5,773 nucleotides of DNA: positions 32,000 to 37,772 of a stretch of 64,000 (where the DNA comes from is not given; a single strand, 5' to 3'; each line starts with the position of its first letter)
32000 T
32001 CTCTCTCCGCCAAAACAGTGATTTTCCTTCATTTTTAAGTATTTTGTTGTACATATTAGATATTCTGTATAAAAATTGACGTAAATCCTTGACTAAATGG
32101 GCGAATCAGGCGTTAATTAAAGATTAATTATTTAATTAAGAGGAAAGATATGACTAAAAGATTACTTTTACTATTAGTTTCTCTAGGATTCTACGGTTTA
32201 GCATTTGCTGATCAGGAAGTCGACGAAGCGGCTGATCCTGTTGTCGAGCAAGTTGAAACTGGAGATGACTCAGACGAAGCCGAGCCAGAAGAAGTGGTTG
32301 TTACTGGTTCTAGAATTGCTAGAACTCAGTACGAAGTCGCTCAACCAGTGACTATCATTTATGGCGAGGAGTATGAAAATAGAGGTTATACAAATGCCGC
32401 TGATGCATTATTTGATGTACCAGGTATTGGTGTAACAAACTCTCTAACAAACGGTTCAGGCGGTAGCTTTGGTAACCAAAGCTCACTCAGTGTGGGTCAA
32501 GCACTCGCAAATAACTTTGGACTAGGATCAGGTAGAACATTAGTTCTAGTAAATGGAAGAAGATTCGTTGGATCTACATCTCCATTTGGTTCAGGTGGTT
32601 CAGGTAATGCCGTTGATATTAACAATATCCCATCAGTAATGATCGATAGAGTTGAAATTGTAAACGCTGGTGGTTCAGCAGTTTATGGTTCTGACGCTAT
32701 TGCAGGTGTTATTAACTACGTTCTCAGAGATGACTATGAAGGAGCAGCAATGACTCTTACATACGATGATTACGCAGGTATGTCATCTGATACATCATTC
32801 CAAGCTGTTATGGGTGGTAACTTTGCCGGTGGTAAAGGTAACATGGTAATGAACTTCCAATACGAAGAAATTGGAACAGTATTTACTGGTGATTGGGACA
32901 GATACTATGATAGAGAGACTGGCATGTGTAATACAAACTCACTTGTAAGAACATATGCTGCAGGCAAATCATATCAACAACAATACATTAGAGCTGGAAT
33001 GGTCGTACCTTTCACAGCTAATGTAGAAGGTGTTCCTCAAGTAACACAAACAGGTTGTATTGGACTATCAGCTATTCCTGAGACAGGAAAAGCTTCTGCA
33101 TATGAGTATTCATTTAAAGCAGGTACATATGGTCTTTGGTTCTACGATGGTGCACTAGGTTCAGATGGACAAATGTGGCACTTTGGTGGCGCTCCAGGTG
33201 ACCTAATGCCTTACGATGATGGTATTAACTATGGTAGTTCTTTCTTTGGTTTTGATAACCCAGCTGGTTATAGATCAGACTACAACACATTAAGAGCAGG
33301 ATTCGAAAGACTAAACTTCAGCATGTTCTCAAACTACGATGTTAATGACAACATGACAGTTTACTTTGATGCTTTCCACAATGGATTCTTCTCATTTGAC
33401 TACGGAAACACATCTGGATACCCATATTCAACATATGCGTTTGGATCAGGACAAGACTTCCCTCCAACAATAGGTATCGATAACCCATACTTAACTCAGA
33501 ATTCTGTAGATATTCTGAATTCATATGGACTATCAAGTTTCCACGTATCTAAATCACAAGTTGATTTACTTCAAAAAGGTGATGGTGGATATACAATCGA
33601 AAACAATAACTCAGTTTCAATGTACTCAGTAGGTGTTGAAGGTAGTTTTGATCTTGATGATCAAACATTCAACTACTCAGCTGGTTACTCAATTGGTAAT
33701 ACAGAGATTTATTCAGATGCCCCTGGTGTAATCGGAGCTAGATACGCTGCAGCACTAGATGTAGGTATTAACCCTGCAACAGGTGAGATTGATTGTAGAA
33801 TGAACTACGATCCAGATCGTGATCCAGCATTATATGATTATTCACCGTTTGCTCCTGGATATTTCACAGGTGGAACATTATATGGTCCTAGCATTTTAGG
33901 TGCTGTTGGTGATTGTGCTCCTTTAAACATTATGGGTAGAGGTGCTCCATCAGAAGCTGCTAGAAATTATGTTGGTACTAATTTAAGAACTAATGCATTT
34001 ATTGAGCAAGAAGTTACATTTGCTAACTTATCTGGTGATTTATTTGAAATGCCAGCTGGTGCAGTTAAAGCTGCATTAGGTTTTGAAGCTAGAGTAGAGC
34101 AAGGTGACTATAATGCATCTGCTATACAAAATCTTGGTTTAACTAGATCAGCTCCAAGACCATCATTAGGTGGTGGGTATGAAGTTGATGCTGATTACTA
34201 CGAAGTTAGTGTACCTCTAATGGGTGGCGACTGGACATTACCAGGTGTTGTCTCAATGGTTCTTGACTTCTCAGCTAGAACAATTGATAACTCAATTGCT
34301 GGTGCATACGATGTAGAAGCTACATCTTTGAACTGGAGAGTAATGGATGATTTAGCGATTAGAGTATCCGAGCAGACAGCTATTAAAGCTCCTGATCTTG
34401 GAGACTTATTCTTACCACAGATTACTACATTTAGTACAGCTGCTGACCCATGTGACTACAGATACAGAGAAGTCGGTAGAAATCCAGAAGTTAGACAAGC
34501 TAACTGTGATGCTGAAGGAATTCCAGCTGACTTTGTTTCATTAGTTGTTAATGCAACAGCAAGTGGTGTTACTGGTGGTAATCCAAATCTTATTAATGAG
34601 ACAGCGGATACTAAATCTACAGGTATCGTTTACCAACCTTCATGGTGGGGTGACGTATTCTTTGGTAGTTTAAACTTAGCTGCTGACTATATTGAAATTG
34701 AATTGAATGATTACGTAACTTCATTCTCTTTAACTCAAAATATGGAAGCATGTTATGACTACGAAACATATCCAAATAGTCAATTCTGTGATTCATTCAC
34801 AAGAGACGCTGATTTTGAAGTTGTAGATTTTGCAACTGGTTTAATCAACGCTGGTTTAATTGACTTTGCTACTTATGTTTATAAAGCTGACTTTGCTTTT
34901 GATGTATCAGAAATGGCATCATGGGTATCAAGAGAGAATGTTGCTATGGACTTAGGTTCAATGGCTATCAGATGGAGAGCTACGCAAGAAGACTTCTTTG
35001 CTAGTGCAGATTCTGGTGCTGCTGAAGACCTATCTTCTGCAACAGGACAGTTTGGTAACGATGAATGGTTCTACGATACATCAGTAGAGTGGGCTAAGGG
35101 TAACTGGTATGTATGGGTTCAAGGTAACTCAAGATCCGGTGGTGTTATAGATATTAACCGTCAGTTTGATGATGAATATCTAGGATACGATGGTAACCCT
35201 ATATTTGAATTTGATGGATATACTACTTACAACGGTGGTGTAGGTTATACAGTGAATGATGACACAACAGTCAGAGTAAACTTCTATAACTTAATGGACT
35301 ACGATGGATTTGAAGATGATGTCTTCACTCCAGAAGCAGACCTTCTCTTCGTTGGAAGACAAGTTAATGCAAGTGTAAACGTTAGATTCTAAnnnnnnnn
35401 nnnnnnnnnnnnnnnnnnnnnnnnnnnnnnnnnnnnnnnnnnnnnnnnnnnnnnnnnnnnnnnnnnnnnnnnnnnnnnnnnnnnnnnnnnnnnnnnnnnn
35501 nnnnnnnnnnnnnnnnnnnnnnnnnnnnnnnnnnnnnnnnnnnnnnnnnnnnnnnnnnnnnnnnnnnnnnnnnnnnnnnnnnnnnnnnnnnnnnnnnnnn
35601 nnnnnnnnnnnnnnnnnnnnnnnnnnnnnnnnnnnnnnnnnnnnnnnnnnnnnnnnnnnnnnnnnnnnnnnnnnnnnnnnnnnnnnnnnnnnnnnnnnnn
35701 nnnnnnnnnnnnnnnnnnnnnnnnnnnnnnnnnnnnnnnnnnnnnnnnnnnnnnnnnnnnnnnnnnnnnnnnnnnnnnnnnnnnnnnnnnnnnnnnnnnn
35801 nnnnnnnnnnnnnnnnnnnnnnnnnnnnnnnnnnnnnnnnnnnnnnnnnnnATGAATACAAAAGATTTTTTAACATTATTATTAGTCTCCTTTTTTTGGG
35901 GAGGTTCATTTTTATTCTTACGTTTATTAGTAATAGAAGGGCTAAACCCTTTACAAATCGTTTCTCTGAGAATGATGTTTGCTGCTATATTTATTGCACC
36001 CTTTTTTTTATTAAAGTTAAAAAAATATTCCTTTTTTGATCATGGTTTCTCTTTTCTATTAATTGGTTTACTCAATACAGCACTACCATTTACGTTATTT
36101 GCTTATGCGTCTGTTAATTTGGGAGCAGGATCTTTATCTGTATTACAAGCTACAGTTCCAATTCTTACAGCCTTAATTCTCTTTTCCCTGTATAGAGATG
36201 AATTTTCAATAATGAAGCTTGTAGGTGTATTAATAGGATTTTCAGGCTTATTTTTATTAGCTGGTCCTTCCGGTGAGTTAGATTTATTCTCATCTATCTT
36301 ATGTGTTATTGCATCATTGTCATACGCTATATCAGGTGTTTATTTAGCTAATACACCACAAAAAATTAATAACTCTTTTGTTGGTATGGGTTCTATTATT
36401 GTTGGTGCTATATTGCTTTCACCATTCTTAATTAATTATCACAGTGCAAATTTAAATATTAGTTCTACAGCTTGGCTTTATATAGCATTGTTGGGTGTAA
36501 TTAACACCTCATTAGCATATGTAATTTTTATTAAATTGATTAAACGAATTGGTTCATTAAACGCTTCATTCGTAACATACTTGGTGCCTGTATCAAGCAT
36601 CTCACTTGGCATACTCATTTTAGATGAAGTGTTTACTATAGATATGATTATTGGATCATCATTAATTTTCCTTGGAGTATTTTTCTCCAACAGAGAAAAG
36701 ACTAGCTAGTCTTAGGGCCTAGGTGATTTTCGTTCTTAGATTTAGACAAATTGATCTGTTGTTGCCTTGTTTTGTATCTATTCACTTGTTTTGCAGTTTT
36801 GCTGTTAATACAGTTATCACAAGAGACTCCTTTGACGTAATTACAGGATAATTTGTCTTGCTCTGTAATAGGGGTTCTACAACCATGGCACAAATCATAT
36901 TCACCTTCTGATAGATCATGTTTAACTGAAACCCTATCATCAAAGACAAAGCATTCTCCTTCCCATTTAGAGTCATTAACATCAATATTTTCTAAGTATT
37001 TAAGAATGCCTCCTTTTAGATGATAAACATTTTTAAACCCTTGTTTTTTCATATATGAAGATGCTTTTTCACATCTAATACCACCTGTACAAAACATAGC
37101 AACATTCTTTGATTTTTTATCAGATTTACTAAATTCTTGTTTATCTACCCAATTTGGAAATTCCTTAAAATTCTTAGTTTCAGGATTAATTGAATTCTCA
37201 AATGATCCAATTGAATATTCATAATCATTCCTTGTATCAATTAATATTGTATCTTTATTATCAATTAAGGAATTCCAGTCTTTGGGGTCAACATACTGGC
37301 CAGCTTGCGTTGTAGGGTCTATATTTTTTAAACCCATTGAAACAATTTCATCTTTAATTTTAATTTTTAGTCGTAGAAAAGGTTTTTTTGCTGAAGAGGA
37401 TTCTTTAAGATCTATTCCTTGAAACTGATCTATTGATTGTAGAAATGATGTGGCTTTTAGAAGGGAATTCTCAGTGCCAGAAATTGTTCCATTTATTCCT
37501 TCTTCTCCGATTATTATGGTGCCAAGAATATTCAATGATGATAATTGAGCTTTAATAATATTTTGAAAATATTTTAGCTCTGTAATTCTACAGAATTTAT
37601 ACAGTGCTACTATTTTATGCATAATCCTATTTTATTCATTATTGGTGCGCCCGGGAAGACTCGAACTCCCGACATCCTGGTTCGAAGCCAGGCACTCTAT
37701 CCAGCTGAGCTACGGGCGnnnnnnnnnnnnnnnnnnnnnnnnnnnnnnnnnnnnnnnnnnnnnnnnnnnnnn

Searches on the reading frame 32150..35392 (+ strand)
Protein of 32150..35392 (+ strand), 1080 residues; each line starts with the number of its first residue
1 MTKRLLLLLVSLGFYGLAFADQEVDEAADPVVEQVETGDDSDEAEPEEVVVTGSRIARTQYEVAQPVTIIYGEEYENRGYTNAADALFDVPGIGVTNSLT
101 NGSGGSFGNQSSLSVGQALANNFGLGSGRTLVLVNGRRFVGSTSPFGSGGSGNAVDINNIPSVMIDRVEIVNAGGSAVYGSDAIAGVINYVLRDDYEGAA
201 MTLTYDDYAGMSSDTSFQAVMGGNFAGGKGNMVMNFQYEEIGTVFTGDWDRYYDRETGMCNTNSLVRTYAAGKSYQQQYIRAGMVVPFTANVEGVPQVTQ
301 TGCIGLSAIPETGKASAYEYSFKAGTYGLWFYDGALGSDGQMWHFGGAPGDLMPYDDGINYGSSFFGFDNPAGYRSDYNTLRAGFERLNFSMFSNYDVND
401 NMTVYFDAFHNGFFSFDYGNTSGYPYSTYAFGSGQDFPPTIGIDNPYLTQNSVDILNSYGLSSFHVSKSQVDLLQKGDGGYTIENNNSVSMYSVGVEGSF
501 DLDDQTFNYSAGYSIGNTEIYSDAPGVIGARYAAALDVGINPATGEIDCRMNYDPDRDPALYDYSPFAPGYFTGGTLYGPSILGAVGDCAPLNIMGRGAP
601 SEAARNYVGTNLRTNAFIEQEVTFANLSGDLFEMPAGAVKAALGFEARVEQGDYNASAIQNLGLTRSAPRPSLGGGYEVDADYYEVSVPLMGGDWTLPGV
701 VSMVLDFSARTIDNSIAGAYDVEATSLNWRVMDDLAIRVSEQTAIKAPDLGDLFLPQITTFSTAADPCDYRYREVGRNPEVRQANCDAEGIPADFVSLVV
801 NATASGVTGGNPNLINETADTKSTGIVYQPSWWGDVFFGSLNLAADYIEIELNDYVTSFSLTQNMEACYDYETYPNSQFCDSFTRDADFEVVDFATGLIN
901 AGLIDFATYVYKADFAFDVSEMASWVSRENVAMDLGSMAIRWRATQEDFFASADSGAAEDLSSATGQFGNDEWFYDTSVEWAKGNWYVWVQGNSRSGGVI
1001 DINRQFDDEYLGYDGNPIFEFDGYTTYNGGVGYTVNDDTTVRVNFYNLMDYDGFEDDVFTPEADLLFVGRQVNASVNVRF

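Call 35: search_protein_families(library=ncbifam, proteins=[window:32150-35392:+], max_evalue=1e-15)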
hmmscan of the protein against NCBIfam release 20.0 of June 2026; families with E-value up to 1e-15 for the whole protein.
window:32150-35392:+ (1080 aa): 3 families
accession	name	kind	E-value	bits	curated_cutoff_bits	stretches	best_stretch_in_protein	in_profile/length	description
TIGR01779.1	TonB-B12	equivalog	1.6e-27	96.3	599.7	1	43-240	24-198/614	TonB-dependent vitamin B12 receptor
NF007926.1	PRK10641.1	equivalog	1.3e-19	70.3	836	0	41-223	22-184/617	TonB-dependent vitamin B12 receptor BtuB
NF010010.0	PRK13483.1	equivalog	7.3e-19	67.2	927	1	39-196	26-166/660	ligand-gated channel protein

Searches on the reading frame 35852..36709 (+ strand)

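Call 36: search_protein_families(library=ncbifam, proteins=[window:35852-36709:+], max_evalue=1e-15)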
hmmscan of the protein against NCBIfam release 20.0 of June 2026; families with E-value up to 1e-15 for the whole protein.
window:35852-36709:+ (285 aa): 1 family
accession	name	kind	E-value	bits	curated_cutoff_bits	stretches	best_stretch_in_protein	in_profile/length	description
TIGR00950.1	2A78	equivalog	1.4e-26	93.5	230.2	1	16-276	1-263/264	carboxylate/amino acid/amine transporter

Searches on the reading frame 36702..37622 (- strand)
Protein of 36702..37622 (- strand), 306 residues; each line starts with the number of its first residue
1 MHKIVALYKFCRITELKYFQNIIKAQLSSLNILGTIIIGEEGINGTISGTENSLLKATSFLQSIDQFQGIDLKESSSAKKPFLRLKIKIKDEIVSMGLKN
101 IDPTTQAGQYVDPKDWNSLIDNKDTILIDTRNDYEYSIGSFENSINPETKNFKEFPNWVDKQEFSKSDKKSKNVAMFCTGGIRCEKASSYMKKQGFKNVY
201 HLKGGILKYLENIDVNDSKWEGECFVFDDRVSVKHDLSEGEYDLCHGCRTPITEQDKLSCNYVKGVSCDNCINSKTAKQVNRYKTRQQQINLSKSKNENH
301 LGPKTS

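Call 36: search_protein_families(library=ncbifam, proteins=[window:36702-37622:-], max_evalue=1e-15)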
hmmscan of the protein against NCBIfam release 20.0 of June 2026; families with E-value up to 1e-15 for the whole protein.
window:36702-37622:- (306 aa): 3 families
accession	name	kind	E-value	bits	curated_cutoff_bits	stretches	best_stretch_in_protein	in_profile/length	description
NF001133.1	PRK00142.1-1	equivalog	1.3e-95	319.3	170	1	4-235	1-229/229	oxygen-dependent tRNA uridine(34) hydroxylase TrhO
NF003703.0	PRK05320.1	equivalog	2.6e-66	224.1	331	1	5-276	6-278/280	sulfurtransferase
NF002397.0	PRK01415.1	equivalog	2.2e-64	217.6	280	1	4-241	7-241/247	hypothetical protein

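Call 60: search_protein_families(library=pfam, proteins=[window:36702-37622:-], max_evalue=0.01)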
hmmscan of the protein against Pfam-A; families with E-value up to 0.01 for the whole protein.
window:36702-37622:- (306 aa): 3 families
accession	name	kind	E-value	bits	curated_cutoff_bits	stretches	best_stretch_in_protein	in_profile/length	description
PF17773.7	UPF0176_N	-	5.4e-25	88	26.2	1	3-93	2-92/92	UPF0176 acylphosphatase like domain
PF00581.25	Rhodanese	-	1.4e-13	51.5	22.2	1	114-210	3-100/102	Rhodanese-like domain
PF12368.13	Rhodanese_C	-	0.00018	22.2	26.9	1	221-274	1-56/66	Rhodanase C-terminal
